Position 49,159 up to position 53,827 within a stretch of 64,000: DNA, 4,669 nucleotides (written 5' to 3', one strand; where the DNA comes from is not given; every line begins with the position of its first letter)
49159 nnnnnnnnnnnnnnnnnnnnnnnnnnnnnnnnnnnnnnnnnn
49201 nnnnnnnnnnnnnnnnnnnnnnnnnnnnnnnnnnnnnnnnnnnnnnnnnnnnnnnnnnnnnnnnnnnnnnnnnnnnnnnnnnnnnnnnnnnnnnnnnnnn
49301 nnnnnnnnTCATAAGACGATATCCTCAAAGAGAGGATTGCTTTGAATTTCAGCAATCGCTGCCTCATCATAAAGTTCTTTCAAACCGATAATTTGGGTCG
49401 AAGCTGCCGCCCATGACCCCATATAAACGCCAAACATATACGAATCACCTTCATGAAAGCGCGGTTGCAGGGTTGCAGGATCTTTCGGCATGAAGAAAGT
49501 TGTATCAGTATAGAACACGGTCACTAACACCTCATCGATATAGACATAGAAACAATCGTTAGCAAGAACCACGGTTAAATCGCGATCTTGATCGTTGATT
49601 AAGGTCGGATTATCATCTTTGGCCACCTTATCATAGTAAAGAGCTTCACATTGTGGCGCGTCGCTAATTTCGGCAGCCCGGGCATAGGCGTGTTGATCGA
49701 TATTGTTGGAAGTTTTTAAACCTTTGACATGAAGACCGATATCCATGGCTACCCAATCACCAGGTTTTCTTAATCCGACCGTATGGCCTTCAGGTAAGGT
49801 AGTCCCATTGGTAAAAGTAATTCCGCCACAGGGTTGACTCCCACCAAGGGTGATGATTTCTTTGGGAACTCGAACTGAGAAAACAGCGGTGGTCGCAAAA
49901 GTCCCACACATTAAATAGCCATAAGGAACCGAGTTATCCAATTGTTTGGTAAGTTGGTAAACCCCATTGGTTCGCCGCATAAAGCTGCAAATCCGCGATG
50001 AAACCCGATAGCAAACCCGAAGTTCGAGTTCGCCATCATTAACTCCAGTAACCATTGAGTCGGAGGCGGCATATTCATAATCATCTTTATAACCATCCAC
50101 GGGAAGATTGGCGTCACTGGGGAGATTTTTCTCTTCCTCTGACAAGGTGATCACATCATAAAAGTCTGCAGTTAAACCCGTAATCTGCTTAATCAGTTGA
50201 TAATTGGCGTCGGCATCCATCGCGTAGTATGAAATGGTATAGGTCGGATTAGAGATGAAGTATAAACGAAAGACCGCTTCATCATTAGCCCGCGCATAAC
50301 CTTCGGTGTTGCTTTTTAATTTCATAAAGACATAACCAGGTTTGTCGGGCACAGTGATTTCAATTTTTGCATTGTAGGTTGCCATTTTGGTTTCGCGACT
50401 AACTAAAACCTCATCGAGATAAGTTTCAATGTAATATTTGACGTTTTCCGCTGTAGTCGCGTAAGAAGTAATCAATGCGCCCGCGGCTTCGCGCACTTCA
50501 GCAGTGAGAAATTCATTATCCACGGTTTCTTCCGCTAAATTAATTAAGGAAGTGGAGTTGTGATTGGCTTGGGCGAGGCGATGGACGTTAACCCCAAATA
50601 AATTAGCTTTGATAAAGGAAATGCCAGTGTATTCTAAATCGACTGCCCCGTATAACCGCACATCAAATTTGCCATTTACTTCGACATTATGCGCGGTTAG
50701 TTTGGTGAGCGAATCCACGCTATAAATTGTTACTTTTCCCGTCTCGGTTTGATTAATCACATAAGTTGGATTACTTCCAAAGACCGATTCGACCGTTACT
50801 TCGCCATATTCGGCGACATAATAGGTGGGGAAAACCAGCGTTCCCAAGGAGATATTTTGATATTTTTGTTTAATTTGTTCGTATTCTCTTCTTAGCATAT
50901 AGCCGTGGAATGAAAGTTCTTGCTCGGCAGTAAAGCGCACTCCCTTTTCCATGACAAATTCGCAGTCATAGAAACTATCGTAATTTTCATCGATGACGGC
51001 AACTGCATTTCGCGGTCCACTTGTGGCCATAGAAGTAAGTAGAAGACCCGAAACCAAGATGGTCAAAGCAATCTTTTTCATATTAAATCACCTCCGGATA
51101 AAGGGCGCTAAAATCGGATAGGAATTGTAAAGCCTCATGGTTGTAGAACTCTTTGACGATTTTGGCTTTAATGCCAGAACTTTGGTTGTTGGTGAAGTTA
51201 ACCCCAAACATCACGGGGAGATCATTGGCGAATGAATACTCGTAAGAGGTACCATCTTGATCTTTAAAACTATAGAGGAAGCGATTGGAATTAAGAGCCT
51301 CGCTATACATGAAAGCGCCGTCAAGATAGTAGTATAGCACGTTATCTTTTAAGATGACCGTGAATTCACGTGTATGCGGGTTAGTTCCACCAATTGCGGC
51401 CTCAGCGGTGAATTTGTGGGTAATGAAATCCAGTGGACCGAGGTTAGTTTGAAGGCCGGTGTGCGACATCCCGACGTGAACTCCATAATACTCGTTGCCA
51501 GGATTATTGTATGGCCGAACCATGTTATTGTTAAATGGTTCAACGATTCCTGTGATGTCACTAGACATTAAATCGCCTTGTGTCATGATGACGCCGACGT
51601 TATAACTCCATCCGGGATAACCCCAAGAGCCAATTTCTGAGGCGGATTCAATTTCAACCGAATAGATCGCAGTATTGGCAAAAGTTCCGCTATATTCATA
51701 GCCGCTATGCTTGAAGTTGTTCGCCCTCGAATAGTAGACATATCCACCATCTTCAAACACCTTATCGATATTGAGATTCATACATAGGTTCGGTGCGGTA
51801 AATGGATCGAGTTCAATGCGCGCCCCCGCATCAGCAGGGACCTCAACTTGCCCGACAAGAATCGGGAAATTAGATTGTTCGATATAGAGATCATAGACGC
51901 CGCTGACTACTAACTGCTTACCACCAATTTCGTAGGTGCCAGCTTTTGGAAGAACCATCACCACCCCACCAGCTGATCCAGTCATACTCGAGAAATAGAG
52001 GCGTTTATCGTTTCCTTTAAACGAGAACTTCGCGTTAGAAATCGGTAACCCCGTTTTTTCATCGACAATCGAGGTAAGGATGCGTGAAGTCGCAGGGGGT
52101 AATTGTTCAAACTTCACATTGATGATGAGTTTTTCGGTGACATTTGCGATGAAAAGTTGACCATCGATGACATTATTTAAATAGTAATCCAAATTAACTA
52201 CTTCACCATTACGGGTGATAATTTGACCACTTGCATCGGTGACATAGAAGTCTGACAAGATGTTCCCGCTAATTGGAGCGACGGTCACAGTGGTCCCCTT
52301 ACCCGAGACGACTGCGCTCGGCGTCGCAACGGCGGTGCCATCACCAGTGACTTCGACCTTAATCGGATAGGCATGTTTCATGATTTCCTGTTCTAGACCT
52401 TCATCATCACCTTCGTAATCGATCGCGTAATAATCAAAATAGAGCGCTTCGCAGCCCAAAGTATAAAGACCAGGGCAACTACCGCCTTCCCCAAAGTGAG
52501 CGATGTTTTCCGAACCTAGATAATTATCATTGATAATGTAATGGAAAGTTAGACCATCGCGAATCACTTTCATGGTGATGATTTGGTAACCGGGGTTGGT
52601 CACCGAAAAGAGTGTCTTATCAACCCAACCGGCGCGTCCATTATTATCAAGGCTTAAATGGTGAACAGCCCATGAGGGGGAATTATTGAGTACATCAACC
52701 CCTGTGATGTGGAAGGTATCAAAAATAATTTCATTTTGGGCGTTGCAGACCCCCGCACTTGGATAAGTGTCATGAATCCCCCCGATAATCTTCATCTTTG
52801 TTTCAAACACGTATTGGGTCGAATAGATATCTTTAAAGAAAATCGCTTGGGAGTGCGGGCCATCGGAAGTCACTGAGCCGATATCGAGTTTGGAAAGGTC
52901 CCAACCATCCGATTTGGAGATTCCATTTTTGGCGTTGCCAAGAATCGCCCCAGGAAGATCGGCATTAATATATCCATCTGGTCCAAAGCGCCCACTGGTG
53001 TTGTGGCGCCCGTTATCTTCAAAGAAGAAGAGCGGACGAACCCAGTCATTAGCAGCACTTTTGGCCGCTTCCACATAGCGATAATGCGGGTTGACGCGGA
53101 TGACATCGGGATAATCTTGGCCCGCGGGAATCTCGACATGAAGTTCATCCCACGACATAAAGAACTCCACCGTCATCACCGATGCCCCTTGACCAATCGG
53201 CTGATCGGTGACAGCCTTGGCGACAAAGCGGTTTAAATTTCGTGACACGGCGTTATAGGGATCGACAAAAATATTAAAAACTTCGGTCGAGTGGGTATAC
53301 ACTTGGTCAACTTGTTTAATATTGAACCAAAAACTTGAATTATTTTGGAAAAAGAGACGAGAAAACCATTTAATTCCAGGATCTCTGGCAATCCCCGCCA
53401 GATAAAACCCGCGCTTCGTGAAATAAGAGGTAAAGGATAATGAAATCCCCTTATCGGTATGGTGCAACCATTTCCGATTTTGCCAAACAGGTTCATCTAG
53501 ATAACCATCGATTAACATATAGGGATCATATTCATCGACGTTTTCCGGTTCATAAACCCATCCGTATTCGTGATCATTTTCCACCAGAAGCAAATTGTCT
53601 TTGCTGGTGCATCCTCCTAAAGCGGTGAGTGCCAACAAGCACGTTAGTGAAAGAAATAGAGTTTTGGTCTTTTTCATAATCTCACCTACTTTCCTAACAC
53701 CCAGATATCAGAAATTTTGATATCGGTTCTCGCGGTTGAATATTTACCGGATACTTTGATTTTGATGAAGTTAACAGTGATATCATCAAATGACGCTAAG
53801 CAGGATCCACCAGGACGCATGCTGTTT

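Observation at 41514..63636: About 20-kb leftward glycan cluster pairing surface esterase/GH lipoproteins with cytoplasmic GH2, a beta-propeller GH, a BNR protein, SGNH esterases, glcK and manA, consistent with an acetylated (gluco/galacto)mannan or host-glycan system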

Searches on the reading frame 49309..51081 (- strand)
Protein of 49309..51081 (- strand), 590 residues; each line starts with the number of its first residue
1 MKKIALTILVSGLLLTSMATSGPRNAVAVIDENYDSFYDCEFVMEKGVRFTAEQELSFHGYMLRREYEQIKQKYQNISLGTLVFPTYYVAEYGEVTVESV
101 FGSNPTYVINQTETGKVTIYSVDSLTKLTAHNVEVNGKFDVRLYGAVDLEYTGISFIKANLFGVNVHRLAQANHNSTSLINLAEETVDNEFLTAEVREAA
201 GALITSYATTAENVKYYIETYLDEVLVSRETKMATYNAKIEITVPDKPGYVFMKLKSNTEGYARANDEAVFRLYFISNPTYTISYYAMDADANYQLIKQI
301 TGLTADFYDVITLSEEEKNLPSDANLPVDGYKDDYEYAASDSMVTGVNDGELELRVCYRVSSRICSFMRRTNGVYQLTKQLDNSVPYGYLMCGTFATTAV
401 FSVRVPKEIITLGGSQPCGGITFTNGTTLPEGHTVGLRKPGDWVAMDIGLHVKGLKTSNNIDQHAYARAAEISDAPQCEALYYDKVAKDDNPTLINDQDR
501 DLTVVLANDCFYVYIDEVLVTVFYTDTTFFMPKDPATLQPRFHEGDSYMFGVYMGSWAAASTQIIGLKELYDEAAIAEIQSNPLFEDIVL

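Call 3: search_protein_families(library=pfam, proteins=[window:49309-51081:-], max_evalue=0.01)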
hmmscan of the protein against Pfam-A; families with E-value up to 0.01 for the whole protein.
window:49309-51081:- (590 aa): 0 families

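Call 7: search_protein_families(library=ncbifam, proteins=[window:49309-51081:-], max_evalue=0.01)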
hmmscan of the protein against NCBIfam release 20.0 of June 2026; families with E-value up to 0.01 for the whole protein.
window:49309-51081:- (590 aa): 0 families

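Call 38: search_protein_families(library=pfam, proteins=[window:49309-51081:-], max_evalue=5)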
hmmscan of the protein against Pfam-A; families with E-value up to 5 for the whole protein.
window:49309-51081:- (590 aa): 0 families

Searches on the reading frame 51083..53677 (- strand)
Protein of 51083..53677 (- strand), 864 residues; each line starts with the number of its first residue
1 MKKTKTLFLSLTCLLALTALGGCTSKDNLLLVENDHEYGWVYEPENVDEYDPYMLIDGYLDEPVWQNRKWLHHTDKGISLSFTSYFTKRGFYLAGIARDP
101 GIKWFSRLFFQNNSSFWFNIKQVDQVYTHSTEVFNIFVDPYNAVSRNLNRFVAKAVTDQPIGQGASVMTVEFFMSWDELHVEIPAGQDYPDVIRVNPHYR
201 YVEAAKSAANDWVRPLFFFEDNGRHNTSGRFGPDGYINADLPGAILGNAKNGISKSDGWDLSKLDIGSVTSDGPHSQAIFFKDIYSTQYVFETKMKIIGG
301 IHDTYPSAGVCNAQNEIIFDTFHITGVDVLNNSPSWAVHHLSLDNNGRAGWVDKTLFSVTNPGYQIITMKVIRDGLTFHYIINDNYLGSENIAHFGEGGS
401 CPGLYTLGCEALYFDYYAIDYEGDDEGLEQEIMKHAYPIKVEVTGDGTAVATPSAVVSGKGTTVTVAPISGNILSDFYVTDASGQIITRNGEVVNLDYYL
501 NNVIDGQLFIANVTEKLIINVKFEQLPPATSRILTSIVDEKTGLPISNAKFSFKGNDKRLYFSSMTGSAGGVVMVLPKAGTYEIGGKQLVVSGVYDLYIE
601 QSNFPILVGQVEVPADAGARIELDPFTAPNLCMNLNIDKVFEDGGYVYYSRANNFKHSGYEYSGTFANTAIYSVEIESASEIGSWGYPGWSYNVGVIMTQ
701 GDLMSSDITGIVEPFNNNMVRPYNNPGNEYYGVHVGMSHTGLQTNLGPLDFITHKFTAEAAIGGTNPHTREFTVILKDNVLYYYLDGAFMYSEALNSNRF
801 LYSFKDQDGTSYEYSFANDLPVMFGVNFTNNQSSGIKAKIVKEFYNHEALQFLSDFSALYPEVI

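Call 3: search_protein_families(library=pfam, proteins=[window:51083-53677:-], max_evalue=0.01)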
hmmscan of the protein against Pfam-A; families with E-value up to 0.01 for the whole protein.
window:51083-53677:- (864 aa): 0 families

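Call 7: search_protein_families(library=ncbifam, proteins=[window:51083-53677:-], max_evalue=0.01)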
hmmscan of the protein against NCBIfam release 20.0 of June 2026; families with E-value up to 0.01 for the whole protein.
window:51083-53677:- (864 aa): 0 families

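Call 38: search_protein_families(library=pfam, proteins=[window:51083-53677:-], max_evalue=5)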
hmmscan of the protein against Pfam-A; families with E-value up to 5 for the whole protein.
window:51083-53677:- (864 aa): 0 families

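Call 57: find_homologous_proteins(query=window:51083-53677:-, max_evalue=0.001)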
Query window:51083-53677:- (864 aa): 15 proteins with E <= 0.001 among 8000 candidates.
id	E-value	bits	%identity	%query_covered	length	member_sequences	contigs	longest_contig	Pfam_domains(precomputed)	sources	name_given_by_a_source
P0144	0.0e+0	1108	58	96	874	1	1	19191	-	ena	-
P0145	1.0e-248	846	47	94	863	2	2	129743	-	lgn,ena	-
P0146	1.6e-244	832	46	98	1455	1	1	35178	-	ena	-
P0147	2.0e-240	818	46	99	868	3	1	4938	-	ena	-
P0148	6.2e-126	440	31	99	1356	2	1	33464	-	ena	-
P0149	3.1e-125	437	33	91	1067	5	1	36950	PF13620.13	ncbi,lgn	-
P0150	8.7e-125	436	31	99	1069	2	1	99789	PF13620.13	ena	-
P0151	1.8e-119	418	32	98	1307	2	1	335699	-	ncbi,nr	ncbi:MAG: hypothetical protein IJY62_00820 [Clostridia bacterium]|nr:hypothetical protein [Clostridi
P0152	5.8e-117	410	32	99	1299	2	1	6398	-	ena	-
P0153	1.2e-76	277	36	50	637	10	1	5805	-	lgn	-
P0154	3.5e-76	275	37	50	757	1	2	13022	-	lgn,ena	-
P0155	5.0e-60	222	27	79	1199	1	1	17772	-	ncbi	-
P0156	1.2e-57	214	28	79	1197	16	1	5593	-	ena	-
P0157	8.0e-54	201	31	53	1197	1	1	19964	-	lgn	-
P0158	3.0e-44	169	27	70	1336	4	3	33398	-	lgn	-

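Call 59: search_solved_structures(query=A3, max_evalue=10, show_alignments=3)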
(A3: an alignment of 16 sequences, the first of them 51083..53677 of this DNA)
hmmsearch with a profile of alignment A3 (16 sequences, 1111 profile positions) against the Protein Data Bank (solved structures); distinct sequences matched with E-value up to 10: 0.

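Call 60: search_protein_families(library=pfam, alignment_id=A3, max_evalue=0.1)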
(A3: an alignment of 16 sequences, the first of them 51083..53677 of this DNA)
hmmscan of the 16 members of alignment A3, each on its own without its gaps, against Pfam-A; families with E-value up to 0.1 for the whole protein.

A. member 1, window:51083-53677:- (864 aa): 0 families

B. families by the number of members that match (of 16 scanned): 12 families
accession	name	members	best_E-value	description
PF13620.12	CarboxypepD_reg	7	1e-08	Carboxypeptidase regulatory-like domain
PF18998.6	Flg_new_2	6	0.00046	Divergent InlB B-repeat domain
PF13715.12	CarbopepD_reg_2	3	0.00037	CarboxypepD_reg-like domain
PF02369.22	Big_1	1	0.0094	Bacterial Ig-like domain (group 1)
PF08400.16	phage_tail_N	1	0.011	Prophage tail fibre N-terminal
PF09479.16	Flg_new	1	0.018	Listeria-Bacteroides repeat domain (List_Bact_rpt)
PF15976.11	CooC_C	1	0.04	CS1-pili formation C-terminal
PF14030.11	DUF4245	1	0.058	Protein of unknown function (DUF4245)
PF17210.9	SdrD_B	1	0.061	SdrD B-like domain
PF04098.21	Rad52_Rad22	1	0.073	Rad52/22 family double-strand break repair protein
PF03032.20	FSAP_sig_propep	1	0.075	Frog skin active peptide family signal and propeptide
PF08308.17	PEGA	1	0.077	PEGA domain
